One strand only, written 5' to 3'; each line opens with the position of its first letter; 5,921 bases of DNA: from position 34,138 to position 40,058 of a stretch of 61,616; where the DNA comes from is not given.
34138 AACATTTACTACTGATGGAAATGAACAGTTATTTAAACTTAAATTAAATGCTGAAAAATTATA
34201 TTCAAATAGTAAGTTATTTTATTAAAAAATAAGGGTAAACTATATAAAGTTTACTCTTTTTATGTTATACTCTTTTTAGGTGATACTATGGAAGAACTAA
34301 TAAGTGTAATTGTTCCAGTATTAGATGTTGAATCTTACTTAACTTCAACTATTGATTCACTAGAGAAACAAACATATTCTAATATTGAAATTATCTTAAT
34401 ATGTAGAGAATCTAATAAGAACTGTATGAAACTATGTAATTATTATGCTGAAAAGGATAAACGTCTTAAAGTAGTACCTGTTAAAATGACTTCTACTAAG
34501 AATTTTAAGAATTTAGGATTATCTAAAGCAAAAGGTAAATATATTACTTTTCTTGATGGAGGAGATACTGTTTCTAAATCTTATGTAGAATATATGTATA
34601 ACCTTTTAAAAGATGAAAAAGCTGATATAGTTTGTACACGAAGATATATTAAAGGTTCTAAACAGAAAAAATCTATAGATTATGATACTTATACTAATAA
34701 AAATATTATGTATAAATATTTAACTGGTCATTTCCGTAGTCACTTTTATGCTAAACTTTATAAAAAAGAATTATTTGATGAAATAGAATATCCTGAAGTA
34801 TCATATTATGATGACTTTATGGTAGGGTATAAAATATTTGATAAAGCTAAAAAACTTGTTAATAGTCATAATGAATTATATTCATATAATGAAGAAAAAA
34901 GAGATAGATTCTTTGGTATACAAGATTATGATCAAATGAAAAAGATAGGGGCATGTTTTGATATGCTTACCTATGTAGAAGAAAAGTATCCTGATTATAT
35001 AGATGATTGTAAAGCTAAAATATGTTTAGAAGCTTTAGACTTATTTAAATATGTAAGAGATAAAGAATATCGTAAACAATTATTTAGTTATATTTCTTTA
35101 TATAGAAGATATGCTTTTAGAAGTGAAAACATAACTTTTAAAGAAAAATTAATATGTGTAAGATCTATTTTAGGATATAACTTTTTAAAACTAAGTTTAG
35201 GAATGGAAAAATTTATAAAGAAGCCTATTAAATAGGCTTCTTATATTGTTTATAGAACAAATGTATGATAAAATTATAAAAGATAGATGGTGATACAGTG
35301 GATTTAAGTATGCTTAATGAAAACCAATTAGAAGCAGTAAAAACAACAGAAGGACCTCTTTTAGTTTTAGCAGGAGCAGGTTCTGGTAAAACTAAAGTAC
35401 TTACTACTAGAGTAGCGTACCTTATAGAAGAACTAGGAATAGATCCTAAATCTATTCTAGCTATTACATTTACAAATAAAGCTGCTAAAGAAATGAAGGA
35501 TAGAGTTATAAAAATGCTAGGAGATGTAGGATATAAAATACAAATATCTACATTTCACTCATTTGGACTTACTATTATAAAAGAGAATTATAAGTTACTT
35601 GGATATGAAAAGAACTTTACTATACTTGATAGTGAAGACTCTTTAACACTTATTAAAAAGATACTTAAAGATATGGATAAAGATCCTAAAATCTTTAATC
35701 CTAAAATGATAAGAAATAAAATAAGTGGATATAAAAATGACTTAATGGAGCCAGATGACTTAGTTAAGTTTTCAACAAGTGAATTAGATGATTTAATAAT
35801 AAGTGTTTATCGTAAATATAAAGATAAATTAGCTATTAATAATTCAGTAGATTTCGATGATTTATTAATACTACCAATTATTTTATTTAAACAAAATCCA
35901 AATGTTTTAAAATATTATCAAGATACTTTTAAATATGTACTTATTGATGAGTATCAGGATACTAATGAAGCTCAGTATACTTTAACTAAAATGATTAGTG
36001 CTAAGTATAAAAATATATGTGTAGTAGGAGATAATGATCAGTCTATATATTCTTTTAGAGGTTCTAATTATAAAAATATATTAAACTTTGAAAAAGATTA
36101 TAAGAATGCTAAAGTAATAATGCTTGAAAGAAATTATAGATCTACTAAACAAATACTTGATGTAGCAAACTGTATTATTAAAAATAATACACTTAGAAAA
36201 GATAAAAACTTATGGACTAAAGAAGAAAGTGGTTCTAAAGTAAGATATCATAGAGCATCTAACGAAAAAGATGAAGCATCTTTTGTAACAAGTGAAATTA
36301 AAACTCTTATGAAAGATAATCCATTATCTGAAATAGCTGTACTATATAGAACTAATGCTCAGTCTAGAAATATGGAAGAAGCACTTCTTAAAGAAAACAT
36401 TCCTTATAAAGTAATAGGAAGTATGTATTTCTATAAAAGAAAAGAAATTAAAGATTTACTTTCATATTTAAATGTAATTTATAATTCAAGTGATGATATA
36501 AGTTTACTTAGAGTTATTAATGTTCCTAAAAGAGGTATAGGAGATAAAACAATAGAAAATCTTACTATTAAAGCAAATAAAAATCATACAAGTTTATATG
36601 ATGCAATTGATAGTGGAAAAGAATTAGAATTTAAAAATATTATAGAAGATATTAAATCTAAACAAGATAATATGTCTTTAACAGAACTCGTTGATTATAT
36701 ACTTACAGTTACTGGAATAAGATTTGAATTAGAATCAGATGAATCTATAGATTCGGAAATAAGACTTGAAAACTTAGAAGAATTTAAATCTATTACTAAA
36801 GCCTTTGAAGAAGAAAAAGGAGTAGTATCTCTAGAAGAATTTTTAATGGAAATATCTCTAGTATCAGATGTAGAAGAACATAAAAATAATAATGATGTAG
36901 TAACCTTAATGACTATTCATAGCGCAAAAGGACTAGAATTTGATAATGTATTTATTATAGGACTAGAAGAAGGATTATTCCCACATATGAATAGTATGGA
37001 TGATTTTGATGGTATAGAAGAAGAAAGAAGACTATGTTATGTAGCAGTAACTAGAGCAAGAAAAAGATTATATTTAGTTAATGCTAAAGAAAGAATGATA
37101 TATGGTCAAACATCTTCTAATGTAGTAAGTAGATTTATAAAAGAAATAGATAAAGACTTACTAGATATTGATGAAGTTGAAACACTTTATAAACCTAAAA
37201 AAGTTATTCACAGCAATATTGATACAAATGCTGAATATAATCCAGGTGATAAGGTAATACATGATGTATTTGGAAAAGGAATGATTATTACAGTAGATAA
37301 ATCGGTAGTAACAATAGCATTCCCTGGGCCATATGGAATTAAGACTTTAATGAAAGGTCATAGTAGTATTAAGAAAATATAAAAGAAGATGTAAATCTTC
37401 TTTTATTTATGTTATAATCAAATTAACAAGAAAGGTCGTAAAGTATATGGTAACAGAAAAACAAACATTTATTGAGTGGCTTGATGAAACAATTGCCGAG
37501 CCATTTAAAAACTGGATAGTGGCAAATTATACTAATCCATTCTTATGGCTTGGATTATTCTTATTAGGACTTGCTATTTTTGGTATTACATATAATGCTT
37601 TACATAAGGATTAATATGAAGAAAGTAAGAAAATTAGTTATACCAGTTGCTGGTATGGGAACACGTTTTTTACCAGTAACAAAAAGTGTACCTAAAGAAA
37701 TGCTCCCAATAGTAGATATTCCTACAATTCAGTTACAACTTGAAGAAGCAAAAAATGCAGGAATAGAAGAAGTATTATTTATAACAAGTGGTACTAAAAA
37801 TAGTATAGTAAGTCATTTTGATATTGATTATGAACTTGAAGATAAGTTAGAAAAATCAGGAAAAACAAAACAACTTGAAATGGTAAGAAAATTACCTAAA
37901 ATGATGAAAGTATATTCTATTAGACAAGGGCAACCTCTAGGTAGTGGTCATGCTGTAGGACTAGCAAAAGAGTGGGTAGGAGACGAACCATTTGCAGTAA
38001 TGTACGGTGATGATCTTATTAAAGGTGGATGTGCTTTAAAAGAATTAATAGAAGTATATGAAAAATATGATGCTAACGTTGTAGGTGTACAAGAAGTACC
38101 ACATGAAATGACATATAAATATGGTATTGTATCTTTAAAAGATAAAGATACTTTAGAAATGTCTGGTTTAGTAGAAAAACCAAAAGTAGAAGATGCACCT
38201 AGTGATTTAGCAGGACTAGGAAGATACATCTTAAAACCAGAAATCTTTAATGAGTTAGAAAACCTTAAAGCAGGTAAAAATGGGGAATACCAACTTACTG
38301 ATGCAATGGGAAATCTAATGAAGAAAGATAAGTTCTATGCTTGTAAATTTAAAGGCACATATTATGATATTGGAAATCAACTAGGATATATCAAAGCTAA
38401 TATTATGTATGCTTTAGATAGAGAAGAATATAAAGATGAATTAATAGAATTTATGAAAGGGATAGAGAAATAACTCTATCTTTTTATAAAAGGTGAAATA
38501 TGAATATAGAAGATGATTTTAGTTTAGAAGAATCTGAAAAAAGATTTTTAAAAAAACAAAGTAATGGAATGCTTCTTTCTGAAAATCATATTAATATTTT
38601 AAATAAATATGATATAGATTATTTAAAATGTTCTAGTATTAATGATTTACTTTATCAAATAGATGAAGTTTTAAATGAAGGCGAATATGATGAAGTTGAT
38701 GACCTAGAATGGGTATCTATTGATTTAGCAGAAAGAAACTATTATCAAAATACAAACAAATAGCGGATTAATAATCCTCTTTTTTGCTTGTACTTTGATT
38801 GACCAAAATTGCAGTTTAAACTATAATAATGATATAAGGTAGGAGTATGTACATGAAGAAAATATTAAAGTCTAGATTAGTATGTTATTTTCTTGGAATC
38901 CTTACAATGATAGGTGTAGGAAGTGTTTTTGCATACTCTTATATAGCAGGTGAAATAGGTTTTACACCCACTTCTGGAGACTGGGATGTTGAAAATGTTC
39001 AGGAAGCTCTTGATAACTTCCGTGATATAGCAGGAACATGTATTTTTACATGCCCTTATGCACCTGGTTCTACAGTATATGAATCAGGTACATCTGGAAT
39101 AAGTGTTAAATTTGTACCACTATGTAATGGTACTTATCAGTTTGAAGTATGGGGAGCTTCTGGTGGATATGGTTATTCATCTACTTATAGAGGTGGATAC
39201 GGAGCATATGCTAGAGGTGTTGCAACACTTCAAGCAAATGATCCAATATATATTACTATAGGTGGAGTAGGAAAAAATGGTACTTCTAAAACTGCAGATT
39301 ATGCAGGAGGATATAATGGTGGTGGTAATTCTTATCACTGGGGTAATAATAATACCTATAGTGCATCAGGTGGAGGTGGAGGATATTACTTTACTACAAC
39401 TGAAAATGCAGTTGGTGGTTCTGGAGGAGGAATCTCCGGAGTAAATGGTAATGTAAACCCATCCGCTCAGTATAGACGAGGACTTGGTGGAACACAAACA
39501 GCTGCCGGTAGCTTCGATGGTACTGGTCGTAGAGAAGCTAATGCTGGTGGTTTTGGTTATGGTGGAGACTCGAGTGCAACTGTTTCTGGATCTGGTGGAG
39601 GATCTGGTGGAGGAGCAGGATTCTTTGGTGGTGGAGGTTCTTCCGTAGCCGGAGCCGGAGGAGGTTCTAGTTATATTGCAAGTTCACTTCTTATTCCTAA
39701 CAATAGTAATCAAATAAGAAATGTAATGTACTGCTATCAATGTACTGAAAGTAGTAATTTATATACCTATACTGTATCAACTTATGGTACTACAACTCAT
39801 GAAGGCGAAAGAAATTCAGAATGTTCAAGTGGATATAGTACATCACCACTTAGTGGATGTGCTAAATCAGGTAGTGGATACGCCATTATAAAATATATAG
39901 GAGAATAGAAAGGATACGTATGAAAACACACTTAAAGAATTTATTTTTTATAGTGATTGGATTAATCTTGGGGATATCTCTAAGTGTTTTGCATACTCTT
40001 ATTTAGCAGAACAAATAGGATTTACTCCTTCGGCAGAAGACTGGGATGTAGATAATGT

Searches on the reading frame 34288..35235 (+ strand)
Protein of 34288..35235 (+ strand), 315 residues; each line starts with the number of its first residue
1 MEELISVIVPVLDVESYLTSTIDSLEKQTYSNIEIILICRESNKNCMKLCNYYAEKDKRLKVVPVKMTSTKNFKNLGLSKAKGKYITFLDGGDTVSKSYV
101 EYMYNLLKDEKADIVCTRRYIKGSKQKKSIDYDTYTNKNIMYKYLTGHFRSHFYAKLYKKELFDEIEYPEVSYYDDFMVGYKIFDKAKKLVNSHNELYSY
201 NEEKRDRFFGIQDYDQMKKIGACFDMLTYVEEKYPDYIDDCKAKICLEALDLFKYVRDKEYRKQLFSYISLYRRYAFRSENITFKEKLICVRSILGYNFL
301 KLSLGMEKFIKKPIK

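Call 14: search_protein_families(library=pfam, proteins=[window:34288-35235:+], max_evalue=0.001)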
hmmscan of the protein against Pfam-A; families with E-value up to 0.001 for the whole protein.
window:34288-35235:+ (315 aa): 3 families
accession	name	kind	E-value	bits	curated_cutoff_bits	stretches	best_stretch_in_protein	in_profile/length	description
PF00535.33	Glycos_transf_2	-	1.3e-21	77.7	23.3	1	6-165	1-166/168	Glycosyl transferase family 2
PF13641.12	Glyco_tranf_2_3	-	7.3e-10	39.7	27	1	5-123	3-127/230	Glycosyltransferase like family 2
PF10111.15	Glyco_tranf_2_2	-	2.9e-06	27.4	27.3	1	6-108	1-107/276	Glycosyltransferase like family 2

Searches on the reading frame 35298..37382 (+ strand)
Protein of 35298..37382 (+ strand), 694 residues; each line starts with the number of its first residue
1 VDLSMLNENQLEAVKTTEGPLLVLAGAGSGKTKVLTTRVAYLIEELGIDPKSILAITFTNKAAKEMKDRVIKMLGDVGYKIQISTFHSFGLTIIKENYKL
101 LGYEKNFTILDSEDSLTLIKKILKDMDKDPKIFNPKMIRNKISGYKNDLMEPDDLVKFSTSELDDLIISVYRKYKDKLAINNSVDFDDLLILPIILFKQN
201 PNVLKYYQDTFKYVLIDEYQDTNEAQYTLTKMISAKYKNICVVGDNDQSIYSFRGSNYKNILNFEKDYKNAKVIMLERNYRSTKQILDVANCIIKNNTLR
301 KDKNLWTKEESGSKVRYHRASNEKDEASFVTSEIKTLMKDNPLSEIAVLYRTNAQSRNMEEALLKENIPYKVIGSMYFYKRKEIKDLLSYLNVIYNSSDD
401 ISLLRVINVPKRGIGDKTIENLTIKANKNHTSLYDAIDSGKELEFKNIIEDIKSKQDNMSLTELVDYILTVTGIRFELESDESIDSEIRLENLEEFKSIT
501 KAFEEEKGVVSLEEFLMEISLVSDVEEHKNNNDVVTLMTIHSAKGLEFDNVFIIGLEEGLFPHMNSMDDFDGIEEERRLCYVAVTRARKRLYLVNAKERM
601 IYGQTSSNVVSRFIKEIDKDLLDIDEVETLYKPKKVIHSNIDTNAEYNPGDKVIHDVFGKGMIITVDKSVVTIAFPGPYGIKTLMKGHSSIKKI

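Call 14: search_protein_families(library=pfam, proteins=[window:35298-37382:+], max_evalue=0.001)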
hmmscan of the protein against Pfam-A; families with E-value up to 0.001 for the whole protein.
window:35298-37382:+ (694 aa): 8 families
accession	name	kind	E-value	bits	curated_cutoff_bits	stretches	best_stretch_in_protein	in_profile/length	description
PF00580.27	UvrD-helicase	-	9.7e-94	314.5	23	1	6-269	1-271/271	UvrD/REP helicase N-terminal domain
PF13361.12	UvrD_C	-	3.7e-82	277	25.6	1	274-596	1-348/350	UvrD-like helicase C-terminal domain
PF13245.12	AAA_19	-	1.9e-25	90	25.1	1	10-254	1-134/134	AAA domain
PF13538.12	UvrD_C_2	-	2.5e-13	50.1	27.4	1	536-594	3-52/52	UvrD-like helicase C-terminal domain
PF01443.25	Viral_helicase1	-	1.4e-11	45.1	21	1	506-594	159-227/228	Viral superfamily 1 RNA helicase core domain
PF13087.12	AAA_12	-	8.1e-07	29.2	27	0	521-595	124-192/195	AAA domain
PF13604.12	AAA_30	-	1.1e-06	29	27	1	6-69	2-65/191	AAA domain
PF21196.3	PcrA_UvrD_tudor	-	5.3e-05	23.4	23.9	1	650-692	2-47/48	PcrA/UvrD tudor domain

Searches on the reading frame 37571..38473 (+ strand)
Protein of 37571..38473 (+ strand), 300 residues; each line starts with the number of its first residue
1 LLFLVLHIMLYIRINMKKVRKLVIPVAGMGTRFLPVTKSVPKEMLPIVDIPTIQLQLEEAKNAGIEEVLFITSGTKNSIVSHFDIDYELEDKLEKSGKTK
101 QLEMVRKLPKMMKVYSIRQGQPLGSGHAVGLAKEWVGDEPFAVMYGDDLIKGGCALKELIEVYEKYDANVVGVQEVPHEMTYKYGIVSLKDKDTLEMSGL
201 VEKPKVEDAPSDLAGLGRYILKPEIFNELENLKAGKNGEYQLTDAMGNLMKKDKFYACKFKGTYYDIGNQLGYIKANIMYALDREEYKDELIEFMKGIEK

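Call 95: search_protein_families(library=pfam, proteins=[window:37571-38473:+], max_evalue=0.001)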
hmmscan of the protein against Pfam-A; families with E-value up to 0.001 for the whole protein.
window:37571-38473:+ (300 aa): 1 family
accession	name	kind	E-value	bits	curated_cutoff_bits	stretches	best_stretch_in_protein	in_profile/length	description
PF00483.29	NTP_transferase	-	8.6e-32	111.1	21.2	1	23-277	3-239/245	Nucleotidyl transferase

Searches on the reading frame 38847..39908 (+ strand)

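Call 95: search_protein_families(library=pfam, proteins=[window:38847-39908:+], max_evalue=0.001)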
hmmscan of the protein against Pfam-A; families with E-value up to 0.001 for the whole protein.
window:38847-39908:+ (353 aa): 1 family
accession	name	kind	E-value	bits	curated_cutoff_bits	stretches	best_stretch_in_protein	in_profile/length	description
PF12810.13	ALK_LTK_GRD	-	3.4e-24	86.6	24.5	1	90-351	3-243/243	ALK/LTK, Glycine-rich domain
